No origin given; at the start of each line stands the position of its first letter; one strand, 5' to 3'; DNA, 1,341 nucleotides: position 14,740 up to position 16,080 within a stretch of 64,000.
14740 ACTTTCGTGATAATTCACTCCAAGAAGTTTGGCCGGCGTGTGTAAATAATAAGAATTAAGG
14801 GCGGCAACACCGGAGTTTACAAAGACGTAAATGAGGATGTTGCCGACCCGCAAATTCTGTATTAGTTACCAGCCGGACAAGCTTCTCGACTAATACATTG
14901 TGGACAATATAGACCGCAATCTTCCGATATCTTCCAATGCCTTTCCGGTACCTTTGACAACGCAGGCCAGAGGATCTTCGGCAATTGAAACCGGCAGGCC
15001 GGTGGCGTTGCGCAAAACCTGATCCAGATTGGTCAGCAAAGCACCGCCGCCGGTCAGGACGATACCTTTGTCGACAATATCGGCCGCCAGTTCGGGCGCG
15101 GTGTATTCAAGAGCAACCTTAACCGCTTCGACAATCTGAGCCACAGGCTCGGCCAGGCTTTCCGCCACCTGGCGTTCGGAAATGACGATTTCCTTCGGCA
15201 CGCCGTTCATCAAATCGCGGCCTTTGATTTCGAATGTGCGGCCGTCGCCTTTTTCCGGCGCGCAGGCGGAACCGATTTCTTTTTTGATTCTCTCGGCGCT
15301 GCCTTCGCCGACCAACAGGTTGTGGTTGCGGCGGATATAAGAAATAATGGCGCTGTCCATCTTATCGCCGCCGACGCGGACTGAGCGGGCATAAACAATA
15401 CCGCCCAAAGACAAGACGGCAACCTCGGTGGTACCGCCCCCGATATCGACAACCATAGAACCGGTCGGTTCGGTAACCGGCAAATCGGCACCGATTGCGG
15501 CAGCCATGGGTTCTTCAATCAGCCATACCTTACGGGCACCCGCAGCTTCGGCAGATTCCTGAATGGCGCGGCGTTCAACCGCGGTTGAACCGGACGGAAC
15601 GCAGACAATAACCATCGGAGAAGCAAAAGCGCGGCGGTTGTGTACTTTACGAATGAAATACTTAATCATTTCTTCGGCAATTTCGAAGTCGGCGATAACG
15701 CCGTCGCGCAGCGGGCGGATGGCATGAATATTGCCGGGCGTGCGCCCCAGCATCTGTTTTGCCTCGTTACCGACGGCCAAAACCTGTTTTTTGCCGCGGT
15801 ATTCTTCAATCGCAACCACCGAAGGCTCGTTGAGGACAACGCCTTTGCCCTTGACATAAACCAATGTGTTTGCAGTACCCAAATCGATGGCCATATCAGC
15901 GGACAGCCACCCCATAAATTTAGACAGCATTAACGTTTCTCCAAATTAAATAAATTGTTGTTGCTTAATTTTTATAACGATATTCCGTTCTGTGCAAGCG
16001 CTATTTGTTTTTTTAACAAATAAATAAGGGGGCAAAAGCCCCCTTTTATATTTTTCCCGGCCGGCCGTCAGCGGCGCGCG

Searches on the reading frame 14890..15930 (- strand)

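Call 53: search_protein_families(library=pfam, proteins=[window:14890-15930:-], max_evalue=0.001)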
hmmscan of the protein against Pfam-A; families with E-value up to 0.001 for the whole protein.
window:14890-15930:- (346 aa): 6 families
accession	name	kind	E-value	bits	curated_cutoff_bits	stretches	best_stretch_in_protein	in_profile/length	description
PF06723.19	MreB_Mbl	-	3.9e-151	502.9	27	1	11-338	2-325/327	MreB/Mbl protein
PF14450.12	FtsA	-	1.1e-14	55.4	31.8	1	159-319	1-112/127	Cell division protein FtsA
PF00022.25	Actin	-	2.1e-12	46.8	27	1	33-202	28-190/410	Actin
PF11104.14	PilM_2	-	3.5e-11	43.1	27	0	157-198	181-222/340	Type IV pilus assembly protein PilM;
PF00012.26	HSP70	-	3.5e-11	42.5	20.6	1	107-311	136-351/599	Hsp70 protein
PF06277.17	EutA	-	0.00082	18.8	27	0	159-208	146-199/475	Ethanolamine utilisation protein EutA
